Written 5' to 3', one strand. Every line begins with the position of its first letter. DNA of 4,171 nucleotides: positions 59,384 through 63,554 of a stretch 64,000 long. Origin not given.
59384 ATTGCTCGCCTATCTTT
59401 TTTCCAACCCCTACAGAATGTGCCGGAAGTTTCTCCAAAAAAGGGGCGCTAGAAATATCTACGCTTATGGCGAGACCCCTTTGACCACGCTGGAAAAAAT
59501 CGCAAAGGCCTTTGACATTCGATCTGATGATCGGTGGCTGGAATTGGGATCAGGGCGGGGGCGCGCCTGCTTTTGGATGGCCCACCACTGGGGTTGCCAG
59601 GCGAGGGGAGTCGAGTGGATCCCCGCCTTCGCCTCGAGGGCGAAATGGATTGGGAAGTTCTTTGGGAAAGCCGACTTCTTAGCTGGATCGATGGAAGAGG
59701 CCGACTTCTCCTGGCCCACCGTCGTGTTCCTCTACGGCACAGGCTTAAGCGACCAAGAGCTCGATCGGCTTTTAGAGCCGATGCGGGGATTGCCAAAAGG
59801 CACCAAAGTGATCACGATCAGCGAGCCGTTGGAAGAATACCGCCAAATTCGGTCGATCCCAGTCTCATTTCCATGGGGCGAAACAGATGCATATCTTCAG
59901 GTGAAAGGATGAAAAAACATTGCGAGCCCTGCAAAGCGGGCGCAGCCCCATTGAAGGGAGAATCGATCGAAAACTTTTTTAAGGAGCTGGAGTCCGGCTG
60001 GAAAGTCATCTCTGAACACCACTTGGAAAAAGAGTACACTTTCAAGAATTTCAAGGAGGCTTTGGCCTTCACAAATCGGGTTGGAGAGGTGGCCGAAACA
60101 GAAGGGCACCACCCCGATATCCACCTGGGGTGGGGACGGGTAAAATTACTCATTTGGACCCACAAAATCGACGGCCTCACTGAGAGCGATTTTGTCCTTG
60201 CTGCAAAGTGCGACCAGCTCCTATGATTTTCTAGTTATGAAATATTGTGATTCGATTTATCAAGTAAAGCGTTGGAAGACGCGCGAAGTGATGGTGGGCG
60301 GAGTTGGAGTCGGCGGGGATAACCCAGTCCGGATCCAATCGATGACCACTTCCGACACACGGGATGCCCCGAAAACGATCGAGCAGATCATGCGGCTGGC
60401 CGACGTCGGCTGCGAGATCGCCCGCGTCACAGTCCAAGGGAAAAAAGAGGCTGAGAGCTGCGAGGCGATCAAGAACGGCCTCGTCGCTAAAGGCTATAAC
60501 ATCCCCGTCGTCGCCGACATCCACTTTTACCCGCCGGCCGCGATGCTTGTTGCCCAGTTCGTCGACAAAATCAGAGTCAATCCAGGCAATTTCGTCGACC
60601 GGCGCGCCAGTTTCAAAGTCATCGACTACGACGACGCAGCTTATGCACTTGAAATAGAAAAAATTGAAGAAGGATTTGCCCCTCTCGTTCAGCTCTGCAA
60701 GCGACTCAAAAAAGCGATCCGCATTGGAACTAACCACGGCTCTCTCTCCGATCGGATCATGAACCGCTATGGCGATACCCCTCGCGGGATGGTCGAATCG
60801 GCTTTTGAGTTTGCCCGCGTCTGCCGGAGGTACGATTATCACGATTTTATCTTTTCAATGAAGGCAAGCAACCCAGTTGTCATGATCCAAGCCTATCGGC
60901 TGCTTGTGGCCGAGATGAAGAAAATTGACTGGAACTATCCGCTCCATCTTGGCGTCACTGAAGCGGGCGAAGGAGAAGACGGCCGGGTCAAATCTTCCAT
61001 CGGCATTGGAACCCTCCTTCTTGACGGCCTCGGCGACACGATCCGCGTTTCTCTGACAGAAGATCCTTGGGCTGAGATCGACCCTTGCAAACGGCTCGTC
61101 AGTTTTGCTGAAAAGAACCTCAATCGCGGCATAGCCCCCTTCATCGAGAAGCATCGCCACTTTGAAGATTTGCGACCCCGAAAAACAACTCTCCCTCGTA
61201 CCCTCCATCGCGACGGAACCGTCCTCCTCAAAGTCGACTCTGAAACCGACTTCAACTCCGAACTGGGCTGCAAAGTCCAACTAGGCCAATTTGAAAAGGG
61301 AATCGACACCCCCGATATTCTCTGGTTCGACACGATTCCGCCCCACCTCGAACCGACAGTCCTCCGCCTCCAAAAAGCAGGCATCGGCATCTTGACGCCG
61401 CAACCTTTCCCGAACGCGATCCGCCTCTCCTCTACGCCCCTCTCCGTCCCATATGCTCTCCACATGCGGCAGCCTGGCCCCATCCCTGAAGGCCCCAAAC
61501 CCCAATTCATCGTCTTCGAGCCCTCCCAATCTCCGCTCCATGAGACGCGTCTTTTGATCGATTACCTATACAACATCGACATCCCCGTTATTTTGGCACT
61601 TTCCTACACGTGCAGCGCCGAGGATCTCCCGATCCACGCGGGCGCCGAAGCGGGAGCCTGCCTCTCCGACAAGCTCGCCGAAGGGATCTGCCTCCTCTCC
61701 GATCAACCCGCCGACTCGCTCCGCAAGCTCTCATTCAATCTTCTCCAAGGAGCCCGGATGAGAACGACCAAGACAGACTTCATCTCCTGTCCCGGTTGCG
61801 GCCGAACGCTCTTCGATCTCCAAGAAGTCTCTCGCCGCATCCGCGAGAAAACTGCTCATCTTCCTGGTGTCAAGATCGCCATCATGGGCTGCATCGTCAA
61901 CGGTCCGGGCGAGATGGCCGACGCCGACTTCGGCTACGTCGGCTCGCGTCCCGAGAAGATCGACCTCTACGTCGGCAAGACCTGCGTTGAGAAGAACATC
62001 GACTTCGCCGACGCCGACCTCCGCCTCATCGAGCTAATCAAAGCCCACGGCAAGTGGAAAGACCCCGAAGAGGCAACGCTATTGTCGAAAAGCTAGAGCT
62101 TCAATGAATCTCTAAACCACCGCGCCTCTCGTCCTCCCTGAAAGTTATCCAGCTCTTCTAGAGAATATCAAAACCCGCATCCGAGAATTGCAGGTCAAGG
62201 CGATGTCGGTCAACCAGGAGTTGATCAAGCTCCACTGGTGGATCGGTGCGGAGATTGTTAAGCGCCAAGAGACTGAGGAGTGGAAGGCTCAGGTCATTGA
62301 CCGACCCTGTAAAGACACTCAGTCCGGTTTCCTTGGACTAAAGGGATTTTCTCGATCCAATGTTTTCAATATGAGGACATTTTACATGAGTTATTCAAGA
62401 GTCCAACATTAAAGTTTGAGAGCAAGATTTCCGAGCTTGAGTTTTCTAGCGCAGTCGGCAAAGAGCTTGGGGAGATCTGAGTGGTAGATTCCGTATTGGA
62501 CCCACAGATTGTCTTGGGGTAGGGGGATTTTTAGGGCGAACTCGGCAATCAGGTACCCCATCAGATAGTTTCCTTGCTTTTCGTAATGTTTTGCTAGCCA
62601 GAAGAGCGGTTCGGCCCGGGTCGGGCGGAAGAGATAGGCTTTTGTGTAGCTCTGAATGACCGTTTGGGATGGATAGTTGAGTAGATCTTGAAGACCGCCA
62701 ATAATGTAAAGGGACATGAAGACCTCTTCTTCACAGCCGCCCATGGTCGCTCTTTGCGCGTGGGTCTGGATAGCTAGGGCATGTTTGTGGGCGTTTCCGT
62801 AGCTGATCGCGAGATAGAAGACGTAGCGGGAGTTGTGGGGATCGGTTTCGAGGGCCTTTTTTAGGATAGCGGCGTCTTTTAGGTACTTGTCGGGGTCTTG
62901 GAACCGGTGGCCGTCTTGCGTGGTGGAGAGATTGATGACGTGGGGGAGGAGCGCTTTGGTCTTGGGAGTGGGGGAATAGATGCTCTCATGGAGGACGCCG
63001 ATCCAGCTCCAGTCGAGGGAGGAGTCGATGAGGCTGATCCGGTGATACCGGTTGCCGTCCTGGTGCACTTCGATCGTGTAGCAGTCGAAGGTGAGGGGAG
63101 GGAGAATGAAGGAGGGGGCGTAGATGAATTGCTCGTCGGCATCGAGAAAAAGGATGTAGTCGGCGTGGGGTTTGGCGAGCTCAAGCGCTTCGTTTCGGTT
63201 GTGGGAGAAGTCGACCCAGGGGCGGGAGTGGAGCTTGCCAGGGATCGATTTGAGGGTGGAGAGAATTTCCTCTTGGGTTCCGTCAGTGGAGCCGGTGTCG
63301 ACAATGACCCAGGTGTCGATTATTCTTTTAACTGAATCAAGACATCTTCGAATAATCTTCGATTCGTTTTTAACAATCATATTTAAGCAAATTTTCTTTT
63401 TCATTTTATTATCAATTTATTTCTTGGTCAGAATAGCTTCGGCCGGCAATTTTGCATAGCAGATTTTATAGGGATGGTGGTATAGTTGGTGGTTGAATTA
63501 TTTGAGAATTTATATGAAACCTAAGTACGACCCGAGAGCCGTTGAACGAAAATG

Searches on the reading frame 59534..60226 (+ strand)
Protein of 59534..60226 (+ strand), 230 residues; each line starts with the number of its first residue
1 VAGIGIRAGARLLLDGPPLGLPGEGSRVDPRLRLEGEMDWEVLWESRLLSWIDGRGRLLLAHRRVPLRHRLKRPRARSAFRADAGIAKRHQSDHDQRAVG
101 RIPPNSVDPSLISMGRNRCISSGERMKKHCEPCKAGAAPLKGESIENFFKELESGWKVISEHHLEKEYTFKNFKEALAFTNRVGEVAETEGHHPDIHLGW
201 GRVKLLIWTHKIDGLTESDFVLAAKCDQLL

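Call 37: search_protein_families(library=pfam, proteins=[window:59534-60226:+], max_evalue=0.001)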
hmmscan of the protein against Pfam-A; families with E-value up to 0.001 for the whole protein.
window:59534-60226:+ (230 aa): 1 family
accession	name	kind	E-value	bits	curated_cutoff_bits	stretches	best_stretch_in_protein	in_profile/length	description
PF01329.24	Pterin_4a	-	2e-30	105.2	26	1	139-229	2-91/91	Pterin 4 alpha carbinolamine dehydratase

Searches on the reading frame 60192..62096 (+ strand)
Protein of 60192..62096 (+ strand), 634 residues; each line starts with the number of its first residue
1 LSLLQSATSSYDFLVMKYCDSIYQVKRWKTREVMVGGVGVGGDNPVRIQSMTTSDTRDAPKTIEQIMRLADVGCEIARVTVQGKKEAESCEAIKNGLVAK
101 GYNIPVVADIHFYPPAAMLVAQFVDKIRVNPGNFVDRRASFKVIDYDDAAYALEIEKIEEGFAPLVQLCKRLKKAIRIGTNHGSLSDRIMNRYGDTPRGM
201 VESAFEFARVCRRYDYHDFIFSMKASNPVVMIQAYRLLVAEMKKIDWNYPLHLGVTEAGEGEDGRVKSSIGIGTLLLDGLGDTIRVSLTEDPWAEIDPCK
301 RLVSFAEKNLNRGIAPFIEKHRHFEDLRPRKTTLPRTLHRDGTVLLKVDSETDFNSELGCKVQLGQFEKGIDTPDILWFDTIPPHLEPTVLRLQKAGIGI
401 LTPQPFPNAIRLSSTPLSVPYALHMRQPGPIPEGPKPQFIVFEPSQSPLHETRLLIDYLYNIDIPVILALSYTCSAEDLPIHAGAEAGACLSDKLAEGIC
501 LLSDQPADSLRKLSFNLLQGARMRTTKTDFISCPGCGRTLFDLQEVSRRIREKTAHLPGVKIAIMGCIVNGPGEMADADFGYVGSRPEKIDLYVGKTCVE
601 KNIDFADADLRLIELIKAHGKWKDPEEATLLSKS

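Call 37: search_protein_families(library=pfam, proteins=[window:60192-62096:+], max_evalue=0.001)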
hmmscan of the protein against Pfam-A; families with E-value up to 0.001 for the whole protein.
window:60192-62096:+ (634 aa): 1 family
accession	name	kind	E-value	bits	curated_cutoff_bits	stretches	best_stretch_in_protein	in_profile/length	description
PF04551.19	GcpE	-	2.2e-118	395.6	32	1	30-617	1-342/343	GcpE protein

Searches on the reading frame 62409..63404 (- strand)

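Call 37: search_protein_families(library=pfam, proteins=[window:62409-63404:-], max_evalue=0.001)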
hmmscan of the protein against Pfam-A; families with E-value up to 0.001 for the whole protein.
window:62409-63404:- (331 aa): 3 families
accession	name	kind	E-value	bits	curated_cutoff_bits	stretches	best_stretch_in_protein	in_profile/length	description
PF00535.33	Glycos_transf_2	-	3.2e-12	47.1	23.3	1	9-93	4-91/168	Glycosyl transferase family 2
PF13704.12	Glyco_tranf_2_4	-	7.6e-07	30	27.5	1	12-97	1-88/98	Glycosyl transferase family 2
PF13431.12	TPR_17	-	1.3e-05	25.5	24.4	0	181-213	2-34/34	Tetratricopeptide repeat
